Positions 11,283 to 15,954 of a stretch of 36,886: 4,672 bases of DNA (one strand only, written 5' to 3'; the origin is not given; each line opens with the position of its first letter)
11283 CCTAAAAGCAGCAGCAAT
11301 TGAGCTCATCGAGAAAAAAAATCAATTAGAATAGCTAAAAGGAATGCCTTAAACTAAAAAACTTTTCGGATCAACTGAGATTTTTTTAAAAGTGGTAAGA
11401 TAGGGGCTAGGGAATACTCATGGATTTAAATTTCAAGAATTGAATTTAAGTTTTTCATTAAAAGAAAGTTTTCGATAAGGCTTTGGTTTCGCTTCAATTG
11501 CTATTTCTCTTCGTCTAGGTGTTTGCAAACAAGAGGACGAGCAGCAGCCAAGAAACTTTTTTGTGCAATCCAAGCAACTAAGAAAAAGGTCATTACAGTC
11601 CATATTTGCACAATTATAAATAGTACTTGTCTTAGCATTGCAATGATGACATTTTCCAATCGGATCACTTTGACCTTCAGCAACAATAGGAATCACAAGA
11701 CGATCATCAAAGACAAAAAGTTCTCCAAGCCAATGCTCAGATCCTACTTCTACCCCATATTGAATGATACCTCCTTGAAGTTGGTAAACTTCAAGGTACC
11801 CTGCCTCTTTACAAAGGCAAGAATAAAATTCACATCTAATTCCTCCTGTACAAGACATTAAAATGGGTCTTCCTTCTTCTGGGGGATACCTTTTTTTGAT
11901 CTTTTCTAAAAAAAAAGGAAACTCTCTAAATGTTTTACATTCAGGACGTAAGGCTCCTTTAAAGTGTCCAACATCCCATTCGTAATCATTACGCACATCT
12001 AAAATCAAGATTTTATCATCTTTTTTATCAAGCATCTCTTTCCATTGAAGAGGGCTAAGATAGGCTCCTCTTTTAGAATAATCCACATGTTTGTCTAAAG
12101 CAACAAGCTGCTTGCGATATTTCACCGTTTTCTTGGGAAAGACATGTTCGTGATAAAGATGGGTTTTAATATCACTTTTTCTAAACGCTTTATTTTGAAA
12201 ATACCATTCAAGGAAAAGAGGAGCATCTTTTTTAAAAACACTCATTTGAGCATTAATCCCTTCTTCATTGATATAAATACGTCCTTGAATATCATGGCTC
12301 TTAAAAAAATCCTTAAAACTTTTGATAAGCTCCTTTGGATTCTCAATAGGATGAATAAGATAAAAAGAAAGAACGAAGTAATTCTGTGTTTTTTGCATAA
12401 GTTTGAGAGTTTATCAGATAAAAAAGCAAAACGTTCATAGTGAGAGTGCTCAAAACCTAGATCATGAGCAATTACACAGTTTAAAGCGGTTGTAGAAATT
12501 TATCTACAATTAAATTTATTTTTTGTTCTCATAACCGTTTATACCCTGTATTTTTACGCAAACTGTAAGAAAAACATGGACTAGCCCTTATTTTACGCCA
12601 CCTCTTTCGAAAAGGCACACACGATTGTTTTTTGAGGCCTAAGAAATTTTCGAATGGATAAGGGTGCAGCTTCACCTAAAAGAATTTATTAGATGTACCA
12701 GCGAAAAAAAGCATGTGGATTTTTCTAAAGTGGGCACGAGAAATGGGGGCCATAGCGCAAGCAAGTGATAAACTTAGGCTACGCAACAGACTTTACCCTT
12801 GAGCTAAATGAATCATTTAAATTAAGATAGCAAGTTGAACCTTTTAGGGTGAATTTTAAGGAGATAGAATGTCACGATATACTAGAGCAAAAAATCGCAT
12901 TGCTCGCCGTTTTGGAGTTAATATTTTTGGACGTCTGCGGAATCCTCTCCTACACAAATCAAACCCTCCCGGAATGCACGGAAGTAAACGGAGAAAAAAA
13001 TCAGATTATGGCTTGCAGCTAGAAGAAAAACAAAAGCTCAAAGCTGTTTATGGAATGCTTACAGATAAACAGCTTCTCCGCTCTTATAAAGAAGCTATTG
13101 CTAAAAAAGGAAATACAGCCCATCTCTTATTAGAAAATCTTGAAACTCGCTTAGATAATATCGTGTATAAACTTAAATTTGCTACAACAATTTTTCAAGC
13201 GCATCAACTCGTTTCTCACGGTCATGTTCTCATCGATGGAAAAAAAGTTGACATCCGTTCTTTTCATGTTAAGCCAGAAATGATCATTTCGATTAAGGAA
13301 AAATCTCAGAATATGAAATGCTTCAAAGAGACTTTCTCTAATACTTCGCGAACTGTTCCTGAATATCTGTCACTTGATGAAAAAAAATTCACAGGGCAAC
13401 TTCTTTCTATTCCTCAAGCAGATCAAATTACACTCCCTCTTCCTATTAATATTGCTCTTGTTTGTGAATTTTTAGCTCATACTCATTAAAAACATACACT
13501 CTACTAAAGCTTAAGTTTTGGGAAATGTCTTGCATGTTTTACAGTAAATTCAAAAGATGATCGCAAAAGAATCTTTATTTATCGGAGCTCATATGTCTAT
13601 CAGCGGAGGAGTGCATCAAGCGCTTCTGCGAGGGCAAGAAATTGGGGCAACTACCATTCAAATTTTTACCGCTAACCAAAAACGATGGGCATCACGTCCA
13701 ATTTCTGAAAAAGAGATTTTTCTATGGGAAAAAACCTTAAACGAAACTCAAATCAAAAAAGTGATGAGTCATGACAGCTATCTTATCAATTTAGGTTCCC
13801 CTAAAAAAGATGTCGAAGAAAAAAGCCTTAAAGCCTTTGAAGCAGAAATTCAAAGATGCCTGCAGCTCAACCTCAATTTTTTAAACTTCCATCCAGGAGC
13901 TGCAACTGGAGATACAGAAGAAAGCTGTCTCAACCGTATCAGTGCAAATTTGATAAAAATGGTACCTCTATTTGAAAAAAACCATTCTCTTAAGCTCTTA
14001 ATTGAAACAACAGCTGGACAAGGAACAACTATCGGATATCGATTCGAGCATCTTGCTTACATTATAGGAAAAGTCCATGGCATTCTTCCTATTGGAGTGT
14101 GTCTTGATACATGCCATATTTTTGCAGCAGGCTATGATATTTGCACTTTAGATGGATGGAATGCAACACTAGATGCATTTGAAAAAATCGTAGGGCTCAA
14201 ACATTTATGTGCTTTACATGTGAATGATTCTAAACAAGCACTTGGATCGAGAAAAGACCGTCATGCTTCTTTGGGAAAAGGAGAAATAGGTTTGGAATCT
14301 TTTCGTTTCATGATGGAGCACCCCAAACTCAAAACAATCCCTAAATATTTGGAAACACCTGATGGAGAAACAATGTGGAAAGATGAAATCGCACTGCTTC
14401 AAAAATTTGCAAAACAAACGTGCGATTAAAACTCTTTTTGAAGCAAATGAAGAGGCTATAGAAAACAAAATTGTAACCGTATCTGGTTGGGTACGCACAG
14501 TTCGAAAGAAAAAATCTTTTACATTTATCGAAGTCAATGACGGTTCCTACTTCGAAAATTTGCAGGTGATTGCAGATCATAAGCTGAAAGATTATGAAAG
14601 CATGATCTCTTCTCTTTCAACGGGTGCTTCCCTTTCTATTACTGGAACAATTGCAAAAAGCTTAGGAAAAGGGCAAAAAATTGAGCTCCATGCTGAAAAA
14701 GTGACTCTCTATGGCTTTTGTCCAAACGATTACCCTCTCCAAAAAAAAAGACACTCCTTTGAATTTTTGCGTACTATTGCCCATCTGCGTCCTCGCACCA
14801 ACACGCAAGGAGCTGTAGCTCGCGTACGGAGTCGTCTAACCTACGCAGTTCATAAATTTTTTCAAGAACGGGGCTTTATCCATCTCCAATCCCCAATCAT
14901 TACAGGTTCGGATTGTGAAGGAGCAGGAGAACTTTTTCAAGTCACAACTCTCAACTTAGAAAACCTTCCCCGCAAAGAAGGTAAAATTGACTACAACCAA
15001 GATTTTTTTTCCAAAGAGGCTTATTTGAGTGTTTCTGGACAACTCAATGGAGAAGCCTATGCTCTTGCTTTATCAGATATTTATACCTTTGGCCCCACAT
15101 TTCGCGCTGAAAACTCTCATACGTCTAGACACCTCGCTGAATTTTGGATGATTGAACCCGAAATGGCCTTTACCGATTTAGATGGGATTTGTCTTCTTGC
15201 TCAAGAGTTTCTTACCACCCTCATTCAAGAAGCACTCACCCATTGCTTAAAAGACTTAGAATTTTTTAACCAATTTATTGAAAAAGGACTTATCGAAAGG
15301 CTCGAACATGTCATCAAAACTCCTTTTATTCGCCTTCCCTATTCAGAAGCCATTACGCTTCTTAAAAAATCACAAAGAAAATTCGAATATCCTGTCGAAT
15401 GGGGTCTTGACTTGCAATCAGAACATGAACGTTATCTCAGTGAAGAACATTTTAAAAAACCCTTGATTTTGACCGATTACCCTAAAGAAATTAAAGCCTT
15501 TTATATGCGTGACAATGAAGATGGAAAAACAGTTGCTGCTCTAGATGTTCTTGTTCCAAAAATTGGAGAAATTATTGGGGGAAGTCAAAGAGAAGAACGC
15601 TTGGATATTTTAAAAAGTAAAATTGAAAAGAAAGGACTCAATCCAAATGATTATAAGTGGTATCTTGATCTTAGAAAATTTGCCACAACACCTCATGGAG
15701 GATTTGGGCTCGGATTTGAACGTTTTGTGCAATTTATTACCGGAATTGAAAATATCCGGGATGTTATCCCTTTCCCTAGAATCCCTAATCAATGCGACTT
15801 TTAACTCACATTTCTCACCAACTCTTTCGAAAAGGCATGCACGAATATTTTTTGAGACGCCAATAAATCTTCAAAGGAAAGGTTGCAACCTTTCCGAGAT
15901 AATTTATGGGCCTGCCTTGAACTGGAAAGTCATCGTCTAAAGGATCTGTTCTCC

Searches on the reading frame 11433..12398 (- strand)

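Call 42: search_protein_families(library=pfam, proteins=[window:11433-12398:-], max_evalue=0.001)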
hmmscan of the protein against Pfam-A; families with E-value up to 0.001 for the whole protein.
window:11433-12398:- (321 aa): 3 families
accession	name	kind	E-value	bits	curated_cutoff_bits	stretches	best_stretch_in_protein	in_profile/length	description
PF12368.13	Rhodanese_C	-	1.3e-19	70.7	26.9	1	225-290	2-65/66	Rhodanase C-terminal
PF17773.7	UPF0176_N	-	1e-16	61.5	26.2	1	8-97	2-91/92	UPF0176 acylphosphatase like domain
PF00581.25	Rhodanese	-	4.4e-10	40.3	22.2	1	119-211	5-96/102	Rhodanese-like domain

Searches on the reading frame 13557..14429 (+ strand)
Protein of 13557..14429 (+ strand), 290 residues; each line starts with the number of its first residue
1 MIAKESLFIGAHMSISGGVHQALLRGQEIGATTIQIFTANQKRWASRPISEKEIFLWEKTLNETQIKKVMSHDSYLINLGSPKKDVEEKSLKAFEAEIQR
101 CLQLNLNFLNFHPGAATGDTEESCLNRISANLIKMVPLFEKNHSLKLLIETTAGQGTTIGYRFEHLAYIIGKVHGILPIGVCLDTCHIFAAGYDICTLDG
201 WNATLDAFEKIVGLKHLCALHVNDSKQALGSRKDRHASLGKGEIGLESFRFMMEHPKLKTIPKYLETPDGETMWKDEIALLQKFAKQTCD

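Call 42: search_protein_families(library=pfam, proteins=[window:13557-14429:+], max_evalue=0.001)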
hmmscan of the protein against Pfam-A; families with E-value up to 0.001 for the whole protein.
window:13557-14429:+ (290 aa): 1 family
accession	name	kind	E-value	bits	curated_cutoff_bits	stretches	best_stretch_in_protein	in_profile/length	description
PF01261.30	AP_endonuc_2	-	2.5e-55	188.3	31.1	1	27-283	5-248/249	Xylose isomerase-like TIM barrel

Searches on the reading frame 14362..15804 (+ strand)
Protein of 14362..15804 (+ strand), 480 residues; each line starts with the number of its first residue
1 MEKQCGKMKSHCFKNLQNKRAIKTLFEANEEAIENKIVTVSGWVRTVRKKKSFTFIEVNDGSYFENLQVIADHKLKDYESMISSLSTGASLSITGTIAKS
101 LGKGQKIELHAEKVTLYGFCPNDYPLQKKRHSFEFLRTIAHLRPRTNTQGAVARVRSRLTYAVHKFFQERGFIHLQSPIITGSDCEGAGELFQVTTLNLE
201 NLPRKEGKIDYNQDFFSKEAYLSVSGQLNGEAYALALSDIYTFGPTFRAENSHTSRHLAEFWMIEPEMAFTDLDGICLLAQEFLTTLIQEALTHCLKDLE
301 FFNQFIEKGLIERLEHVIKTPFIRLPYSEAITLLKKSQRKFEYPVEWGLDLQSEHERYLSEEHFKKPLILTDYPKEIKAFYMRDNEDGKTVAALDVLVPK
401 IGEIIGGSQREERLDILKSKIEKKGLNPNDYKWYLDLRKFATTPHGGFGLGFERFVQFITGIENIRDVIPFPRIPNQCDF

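Call 42: search_protein_families(library=pfam, proteins=[window:14362-15804:+], max_evalue=0.001)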
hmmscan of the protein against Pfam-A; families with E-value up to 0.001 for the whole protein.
window:14362-15804:+ (480 aa): 2 families
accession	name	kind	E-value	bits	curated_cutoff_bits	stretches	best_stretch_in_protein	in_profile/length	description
PF00152.25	tRNA-synt_2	-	1.7e-64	218.3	25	1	141-473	10-306/308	tRNA synthetases class II (D, K and N)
PF01336.31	tRNA_anti-codon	-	8.7e-14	51.7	27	1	38-116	1-74/75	OB-fold nucleic acid binding domain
